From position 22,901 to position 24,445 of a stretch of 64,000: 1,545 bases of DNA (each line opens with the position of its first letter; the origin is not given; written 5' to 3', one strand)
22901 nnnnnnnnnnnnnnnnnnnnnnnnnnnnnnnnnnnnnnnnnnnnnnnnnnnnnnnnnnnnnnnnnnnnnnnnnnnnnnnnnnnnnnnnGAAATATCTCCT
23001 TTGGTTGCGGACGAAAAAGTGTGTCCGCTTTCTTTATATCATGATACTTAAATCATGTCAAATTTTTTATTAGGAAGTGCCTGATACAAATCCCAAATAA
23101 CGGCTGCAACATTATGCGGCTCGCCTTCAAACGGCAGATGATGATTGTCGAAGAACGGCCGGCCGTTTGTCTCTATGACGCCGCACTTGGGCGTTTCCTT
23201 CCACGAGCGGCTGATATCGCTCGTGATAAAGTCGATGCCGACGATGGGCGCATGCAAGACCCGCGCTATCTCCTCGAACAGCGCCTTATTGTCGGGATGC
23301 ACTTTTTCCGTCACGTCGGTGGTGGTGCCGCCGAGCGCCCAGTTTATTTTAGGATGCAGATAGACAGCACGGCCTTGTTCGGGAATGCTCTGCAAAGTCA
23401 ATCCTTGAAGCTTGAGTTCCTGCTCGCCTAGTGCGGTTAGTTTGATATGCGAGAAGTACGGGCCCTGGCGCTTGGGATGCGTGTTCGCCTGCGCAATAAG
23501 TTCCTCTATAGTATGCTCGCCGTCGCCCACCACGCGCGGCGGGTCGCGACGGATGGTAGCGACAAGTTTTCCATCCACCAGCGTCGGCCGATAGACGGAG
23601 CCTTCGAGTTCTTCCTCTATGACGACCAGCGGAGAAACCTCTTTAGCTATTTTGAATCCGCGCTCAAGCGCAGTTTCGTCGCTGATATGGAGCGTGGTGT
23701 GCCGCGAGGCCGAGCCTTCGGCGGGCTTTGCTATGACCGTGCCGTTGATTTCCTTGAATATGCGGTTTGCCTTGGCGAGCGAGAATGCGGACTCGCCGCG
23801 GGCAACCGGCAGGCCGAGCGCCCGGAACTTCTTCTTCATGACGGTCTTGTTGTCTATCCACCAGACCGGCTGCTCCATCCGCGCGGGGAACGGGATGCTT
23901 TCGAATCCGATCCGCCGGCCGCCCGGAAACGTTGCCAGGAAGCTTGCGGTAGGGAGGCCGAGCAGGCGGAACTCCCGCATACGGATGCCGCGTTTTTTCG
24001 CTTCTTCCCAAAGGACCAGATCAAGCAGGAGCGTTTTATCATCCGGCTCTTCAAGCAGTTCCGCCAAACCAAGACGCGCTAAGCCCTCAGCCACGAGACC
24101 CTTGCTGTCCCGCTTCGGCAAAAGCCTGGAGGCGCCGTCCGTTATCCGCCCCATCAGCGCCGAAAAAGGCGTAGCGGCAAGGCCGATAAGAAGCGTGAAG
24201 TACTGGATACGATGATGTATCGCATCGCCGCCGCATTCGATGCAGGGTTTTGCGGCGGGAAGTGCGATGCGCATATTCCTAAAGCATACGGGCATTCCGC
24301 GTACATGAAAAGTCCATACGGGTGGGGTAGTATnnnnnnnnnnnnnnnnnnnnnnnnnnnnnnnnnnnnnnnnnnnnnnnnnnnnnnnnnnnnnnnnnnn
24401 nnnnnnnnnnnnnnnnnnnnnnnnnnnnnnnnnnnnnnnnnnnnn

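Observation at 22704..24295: Low-GC cassette: CphA-like ATP-grasp ligase lacking the M domain, followed by a small protein with an acidic C-terminus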

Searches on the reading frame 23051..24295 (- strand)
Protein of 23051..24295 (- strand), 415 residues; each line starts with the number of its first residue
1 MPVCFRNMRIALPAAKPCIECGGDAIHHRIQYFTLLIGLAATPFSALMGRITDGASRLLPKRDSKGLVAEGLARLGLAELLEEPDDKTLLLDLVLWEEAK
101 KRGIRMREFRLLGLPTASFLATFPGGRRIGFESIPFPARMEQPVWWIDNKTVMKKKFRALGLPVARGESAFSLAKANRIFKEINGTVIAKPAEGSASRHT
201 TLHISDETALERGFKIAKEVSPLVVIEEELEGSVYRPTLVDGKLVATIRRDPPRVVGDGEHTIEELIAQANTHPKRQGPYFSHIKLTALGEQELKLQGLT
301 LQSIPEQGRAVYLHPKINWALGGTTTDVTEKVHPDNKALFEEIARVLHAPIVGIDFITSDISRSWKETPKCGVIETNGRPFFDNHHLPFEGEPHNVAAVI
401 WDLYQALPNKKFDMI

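Call 3: search_protein_families(library=pfam, proteins=[window:23051-24295:-], max_evalue=1)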
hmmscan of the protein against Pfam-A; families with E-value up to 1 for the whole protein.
window:23051-24295:- (415 aa): 1 family
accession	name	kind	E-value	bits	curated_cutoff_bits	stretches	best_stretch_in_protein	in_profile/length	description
PF01071.24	GARS_A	-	0.18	12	27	1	149-248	2-108/194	Phosphoribosylglycinamide synthetase, ATP-grasp (A) domain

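Call 4: search_protein_families(library=ncbifam, proteins=[window:23051-24295:-], max_evalue=1)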
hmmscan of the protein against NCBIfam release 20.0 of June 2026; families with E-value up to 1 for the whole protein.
window:23051-24295:- (415 aa): 10 families
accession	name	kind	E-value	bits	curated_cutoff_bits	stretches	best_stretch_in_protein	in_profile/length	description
TIGR02068.2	cya_phycin_syn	equivalog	3.5e-60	203.9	850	1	148-403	212-469/862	cyanophycin synthetase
NF010623.0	PRK14016.1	subfamily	5.8e-60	203.4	877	1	149-402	214-469/871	cyanophycin synthetase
NF002688.0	PRK02471.1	equivalog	1.6e-39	135.9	425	1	147-402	487-749/756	bifunctional glutamate--cysteine ligase GshA/glutathione synthetase GshB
TIGR03103.1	trio_acet_GNAT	equivalog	4.9e-37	127.7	569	1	95-386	247-528/547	N-acetylglutaminylglutamine synthetase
TIGR01435.1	glu_cys_lig_rel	equivalog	2.4e-27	95.5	656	1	147-396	467-711/719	bifunctional glutamate--cysteine ligase/glutathione synthetase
TIGR00768.1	rimK_fam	subfamily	0.00023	20.6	143.4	1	148-250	86-193/276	RimK family alpha-L-glutamate ligase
NF002378.0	PRK01372.1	subfamily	0.0015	17.3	243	1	149-249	100-198/305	D-alanine--D-alanine ligase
NF002527.0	PRK01966.1-3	equivalog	0.015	14.5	310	1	149-233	118-204/332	D-alanine--D-alanine ligase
TIGR02144.1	LysX_arch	equivalog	0.034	13.3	275.6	1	148-210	86-147/281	lysine biosynthesis protein LysX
TIGR01205.1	D_ala_D_alaTIGR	subfamily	0.22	10.5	245.65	1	149-233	106-194/318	D-alanine--D-alanine ligase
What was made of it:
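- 23081..24073 (-): ATP-grasp body (residues ~75-405), equivalent to the G domain of cyanophycin synthetase. Catalytic Arg236, Arg250, Asn318 and Mg ligands Asp355/Glu375 are kept. TIGR02068 3.5e-60 over profile positions 212-469 (call 4).
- On Cyanophycin synthetase CphA1 (TIGR02068 / NF010623): 203.9 and 203.4 bits; only profile positions 212-469 of 862 are matched (call 4).
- On RimK family alpha-L-glutamate ligase (TIGR00768): 20.6 bits, E 2.3e-4, partial match (call 4).
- On D-Ala-D-Ala ligase: NF002378 17.3 bits against 243 (call 4).
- The next-best HMM matches are GshAB (1.6e-39) and N-acetylglutaminylglutamine synthetase (4.9e-37, the only one aligning from residue 95) (call 4).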

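Call 5: search_solved_structures(query=window:23051-24295:-, max_evalue=1, show_alignments=2)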
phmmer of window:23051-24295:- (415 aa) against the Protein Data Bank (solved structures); distinct sequences matched with E-value up to 1: 9.
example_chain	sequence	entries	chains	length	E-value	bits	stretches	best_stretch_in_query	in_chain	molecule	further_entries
8fxh_A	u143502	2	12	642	3.1e-41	145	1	151-404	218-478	RimK domain-containing protein ATP-grasp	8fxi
7lgn_A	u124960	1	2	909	1.5e-40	142.7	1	151-403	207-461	Cyanophycin synthase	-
7lgm_A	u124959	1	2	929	3.6e-39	138.1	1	149-403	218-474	Cyanophycin synthase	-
7ta5_A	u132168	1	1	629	1e-36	130.1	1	159-402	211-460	Glutathione synthase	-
7txv_A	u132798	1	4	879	1.5e-35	126.2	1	157-403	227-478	Cyanophycin synthase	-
7lg5_A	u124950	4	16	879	1.5e-35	126.2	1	157-403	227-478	Cyanophycin synthase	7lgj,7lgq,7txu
7wac_A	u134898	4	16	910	3.1e-33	118.6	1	153-404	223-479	Cyanophycin synthase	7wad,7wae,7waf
3ln7_A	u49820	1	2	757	4.9e-27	98.2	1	147-396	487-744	Glutathione biosynthesis bifunctional protein gshAB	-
3ln6_A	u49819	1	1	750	1.8e-23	86.5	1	148-396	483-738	Glutathione biosynthesis bifunctional protein gshAB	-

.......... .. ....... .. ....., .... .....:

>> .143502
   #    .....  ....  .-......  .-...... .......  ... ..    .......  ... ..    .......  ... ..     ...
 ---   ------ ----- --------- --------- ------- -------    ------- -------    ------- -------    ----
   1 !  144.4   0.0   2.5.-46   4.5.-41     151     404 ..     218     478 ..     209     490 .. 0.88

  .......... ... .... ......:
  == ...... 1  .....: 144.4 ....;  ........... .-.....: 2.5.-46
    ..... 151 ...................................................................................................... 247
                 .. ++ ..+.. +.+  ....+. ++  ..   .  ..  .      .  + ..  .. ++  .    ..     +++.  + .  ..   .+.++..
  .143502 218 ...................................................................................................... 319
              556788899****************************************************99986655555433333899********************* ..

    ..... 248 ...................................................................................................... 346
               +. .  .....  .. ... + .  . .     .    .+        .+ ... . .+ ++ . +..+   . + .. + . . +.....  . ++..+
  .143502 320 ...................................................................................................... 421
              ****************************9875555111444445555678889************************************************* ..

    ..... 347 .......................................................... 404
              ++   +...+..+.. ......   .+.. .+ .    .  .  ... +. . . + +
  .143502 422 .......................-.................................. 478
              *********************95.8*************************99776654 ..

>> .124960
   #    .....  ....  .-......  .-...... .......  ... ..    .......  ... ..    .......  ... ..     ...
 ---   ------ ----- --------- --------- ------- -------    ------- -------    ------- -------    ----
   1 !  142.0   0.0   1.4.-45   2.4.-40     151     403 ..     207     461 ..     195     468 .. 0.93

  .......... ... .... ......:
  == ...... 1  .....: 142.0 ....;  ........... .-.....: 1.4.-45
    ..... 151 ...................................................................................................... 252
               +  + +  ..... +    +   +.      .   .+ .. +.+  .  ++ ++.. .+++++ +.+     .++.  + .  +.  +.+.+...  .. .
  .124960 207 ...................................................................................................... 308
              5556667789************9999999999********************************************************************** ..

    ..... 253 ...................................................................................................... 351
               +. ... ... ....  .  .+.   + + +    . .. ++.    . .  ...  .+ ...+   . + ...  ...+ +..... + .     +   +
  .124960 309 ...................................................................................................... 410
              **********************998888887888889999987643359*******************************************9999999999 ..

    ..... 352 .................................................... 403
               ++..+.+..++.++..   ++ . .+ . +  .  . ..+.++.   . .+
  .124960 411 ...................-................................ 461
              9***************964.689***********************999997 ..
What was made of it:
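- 23081..24073 (-): PDB phmmer hits: CphA2 8fxh 3e-41, CphA1 7lgn 1.5e-40 (call 5).
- On Cyanophycin synthetase CphA1: No Mur-ligase hit (calls 3, 4, 5).
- Checked: The protein ends where the CphA M domain would begin (calls 4, 5).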

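Call 6: find_homologous_proteins(query=window:23051-24295:-)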
Query window:23051-24295:- (415 aa): 484 proteins with E <= 0.001 among 8000 candidates; the best 120 are listed.
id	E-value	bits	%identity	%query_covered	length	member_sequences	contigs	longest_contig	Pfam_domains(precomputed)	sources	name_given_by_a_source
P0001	3.8e-274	927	100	98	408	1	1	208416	-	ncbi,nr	ncbi:MAG TPA: hypothetical protein VHD55_02960 [Candidatus Paceibacterota bacterium]|nr:hypothetical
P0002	1.8e-202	691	75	97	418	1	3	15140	-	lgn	-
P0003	6.4e-190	650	71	96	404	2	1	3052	-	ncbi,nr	ncbi:MAG TPA: hypothetical protein VHD37_02260 [Candidatus Paceibacterota bacterium]|nr:hypothetical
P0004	1.2e-181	622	68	97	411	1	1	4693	-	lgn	-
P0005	4.0e-169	581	64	97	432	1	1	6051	-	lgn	-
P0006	1.3e-167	576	82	74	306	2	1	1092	-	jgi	jgi:cyanophycin synthetase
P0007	2.4e-167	575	65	96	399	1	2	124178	-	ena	-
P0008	3.7e-167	575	65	96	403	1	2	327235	-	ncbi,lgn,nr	ncbi:MAG TPA: hypothetical protein VHD31_01960 [Candidatus Paceibacterota bacterium]|nr:hypothetical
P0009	1.3e-164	566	63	96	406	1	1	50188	-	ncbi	-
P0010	2.5e-162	559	63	96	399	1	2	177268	-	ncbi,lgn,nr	ncbi:MAG TPA: hypothetical protein VG934_03585 [Candidatus Paceibacterota bacterium]|nr:hypothetical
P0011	6.0e-161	554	63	96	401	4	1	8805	-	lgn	-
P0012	1.2e-153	530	62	94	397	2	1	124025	-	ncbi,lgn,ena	-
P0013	6.4e-150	518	70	80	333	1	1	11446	PF02786.23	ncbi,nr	ncbi:MAG TPA: hypothetical protein VG753_02940, partial [Candidatus Paceibacterota bacterium]|nr:hyp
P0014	2.3e-148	513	56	95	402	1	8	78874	-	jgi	jgi:cyanophycin synthetase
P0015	2.1e-147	510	62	90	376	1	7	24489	-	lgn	-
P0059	1.8e-135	470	53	97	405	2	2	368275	-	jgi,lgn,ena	-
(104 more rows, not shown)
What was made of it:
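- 23048..24274 (-): Stand-alone CphA-G-type ATP-grasp ligase gene. It is 408 aa from the family-consistent ATG at 24274; the ORF is open back to 24295 (415 aa). NCBI locus tag VHD55_02960. 100% match to a Candidatus Paceibacterota MAG protein of 408 aa, plus more than 480 homologues at 52-75% identity (call 6).
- More than 480 homologues, nearly all from Paceibacteria/Parcubacteria, 52-75% identical over the full length (call 6).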

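Call 9: find_encoding_contigs(protein=P0008, flank=5000, max_places=2)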
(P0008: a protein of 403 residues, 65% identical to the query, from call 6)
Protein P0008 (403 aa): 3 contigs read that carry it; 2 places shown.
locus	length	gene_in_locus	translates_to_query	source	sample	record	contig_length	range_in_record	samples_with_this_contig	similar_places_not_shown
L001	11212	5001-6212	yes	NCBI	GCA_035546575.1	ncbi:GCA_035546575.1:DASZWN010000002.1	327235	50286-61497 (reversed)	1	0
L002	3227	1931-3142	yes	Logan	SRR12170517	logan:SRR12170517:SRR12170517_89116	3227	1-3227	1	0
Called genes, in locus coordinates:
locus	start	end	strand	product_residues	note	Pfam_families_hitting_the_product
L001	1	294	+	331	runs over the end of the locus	PF00268:Ribonuc_red_sm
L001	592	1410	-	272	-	PF01509:TruB_N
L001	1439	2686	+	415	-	PF13393:tRNA-synt_His, PF00587:tRNA-synt_2b, PF13393:tRNA-synt_His, PF03129:HGTP_anticodon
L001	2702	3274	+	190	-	PF13482:RNase_H_2, PF10108:DNA_pol_B_exo2 (faint)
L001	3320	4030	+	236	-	PF13462:Thioredoxin_4, PF01323:DSBA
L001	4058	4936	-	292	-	PF12705:PDDEXK_1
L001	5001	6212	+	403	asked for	-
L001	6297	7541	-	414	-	PF03979:Sigma70_r1_1, PF00140:Sigma70_r1_2, PF04542:Sigma70_r2, PF04539:Sigma70_r3, PF04545:Sigma70_r4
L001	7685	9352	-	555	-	PF01807:Zn_ribbon_DnaG, PF08275:DNAG_N, PF13662:Toprim_4, PF13155:Toprim_2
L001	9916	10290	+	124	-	PF20803:PaaX_M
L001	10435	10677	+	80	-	-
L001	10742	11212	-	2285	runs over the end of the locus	PF04563:RNA_pol_Rpb2_1, PF04561:RNA_pol_Rpb2_2, PF04565:RNA_pol_Rpb2_3, PF10385:RNA_pol_Rpb2_45, PF00562:RNA_pol_Rpb2_6, PF04560:RNA_pol_Rpb2_7, PF04997:RNA_pol_Rpb1_1, PF00623:RNA_pol_Rpb1_2, +3 more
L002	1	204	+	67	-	?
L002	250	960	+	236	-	PF13462:Thioredoxin_4, PF01323:DSBA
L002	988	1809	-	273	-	PF12705:PDDEXK_1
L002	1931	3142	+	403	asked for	-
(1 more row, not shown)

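Call 10: find_encoding_contigs(protein=P0002, flank=5000, max_places=2)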
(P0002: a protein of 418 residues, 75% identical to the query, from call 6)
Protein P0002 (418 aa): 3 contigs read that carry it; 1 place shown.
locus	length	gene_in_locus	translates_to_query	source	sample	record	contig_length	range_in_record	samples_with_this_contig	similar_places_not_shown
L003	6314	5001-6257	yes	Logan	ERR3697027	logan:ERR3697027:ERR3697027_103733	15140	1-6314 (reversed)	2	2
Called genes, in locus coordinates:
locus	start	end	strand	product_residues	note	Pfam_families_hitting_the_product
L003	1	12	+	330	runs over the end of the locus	PF00268:Ribonuc_red_sm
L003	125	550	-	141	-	-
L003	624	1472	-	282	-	PF01509:TruB_N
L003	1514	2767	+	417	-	PF13393:tRNA-synt_His, PF00587:tRNA-synt_2b (weak), PF13393:tRNA-synt_His, PF03129:HGTP_anticodon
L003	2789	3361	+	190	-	PF13482:RNase_H_2, PF10108:DNA_pol_B_exo2 (weak)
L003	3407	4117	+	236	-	PF13462:Thioredoxin_4, PF01323:DSBA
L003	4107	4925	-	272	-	PF12705:PDDEXK_1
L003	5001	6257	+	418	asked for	-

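Call 11: find_encoding_contigs(protein=P0059, flank=5000, max_places=2)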
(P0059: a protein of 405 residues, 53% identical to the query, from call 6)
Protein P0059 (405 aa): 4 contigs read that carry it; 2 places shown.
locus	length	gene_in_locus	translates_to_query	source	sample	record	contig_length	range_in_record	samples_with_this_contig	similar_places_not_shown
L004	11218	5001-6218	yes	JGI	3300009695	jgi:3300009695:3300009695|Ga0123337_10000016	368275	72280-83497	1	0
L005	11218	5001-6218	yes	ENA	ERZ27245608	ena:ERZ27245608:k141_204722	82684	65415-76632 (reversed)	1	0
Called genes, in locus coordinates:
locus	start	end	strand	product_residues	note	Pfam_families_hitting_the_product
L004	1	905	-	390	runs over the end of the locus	PF00814:TsaD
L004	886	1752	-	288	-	-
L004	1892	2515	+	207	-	PF01300:Sua5_yciO_yrdC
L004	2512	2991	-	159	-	PF08327:AHSA1 (weak)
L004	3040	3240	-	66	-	PF00313:CSD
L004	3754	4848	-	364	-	-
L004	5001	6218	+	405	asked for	-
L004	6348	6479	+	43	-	-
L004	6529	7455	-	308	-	PF00890:FAD_binding_2 (weak), PF01134:GIDA (faint), PF01266:DAO (faint), PF01946:Thi4 (faint), PF07992:Pyr_redox_2, PF12831:FAD_oxidored (weak), PF13738:Pyr_redox_3, PF00070:Pyr_redox, +3 more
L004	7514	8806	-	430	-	PF00091:Tubulin, PF12327:FtsZ_C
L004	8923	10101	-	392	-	PF02491:SHS2_FTSA, PF14450:FtsA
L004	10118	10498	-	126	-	PF02130:YbeY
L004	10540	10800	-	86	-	-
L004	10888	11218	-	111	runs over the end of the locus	-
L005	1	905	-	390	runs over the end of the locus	PF00814:TsaD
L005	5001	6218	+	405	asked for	-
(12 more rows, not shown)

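Call 16: find_related_loci(query=A1, collection=genome_contigs, flank=6000)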
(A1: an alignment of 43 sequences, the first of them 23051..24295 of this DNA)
Query A1 (415 aa) in genome_contigs; peptide patterns used: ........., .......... (x = any residue, [..] = any of these).
184 stretches matched a pattern; 124 encode a relative of the query (tblastn E <= 1e-3); the best 80 are kept; 80 distinct loci.
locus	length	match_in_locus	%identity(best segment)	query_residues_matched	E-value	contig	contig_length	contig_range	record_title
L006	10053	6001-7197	68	8-406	0e+0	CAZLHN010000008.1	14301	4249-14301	MAG TPA_asm: uncultured Candidatus Saccharibacteria bacterium isolate binchicken_co54_336 genome assembly, contig: NODE_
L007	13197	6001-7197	63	7-405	2e-166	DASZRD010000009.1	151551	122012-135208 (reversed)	MAG TPA_asm: Candidatus Paceibacterota bacterium isolate SMAG_U6015 k141_1099950, whole genome shotgun sequence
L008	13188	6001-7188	61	5-401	7e-160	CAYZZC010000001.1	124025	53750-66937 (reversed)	MAG TPA_asm: uncultured Candidatus Saccharibacteria bacterium isolate ERP113451_co3_31 genome assembly, contig: NODE_37_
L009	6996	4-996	70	75-405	8e-154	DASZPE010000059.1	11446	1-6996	MAG TPA_asm: Candidatus Paceibacterota bacterium isolate SMAG_U5963 k141_470433, whole genome shotgun sequence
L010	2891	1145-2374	54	6-410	6e-152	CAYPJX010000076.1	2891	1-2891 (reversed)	MAG TPA_asm: uncultured Candidatus Saccharibacteria bacterium isolate SRP286056_co2_22 genome assembly, contig: NODE_638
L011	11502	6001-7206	55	10-412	3e-144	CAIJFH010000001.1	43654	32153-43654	Candidatus Adlerbacteria bacterium isolate C4_bin-407 genome assembly, contig: bin-407:01/38, whole genome shotgun seque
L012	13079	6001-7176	56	10-403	2e-143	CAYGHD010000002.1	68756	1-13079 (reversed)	MAG TPA_asm: uncultured Candidatus Saccharibacteria bacterium isolate ERP113451_co1_4 genome assembly, contig: NODE_251_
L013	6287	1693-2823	57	18-405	3e-143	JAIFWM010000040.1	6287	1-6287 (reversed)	MAG: Candidatus Parcubacteria bacterium isolate viral-cat_47_11 PAFVLPS_2018_scaffold_65588, whole genome shotgun sequen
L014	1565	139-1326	54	10-403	4e-154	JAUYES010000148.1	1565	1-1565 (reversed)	MAG: Holophaga sp. isolate C21_concoct.bin.29_sub C21_k141_286537, whole genome shotgun sequence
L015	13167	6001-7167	56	16-403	3e-141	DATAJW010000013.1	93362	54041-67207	MAG TPA_asm: Candidatus Paceibacterota bacterium isolate SMAG_U6922 k141_2738, whole genome shotgun sequence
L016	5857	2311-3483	55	14-403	1e-140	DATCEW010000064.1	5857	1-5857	MAG TPA_asm: Candidatus Paceibacterota bacterium isolate SMAG_U7764 k141_23715, whole genome shotgun sequence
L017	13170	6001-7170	56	18-406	7e-140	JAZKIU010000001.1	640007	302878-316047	MAG: Patescibacteria group bacterium isolate ADI_DC_SW_02_SPN_11032020-bin061_1 DCSW02SPN_B061_1_000000000001, whole gen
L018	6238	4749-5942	54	8-403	1e-139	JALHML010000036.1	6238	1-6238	MAG: Candidatus Paceibacterota bacterium isolate Bin_32_2_1 c_000000041095, whole genome shotgun sequence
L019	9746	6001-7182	55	11-403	5e-139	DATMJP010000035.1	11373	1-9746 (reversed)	MAG TPA_asm: Candidatus Paceibacterota bacterium isolate SMAG_U13573 k141_326358, whole genome shotgun sequence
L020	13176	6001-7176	54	10-403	2e-138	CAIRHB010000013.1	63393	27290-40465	Candidatus Adlerbacteria bacterium isolate I3b_bin-425 genome assembly, contig: bin-425:13/44, whole genome shotgun sequ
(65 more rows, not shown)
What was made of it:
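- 124 species-level genomes carry a confirmed copy (call 16).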
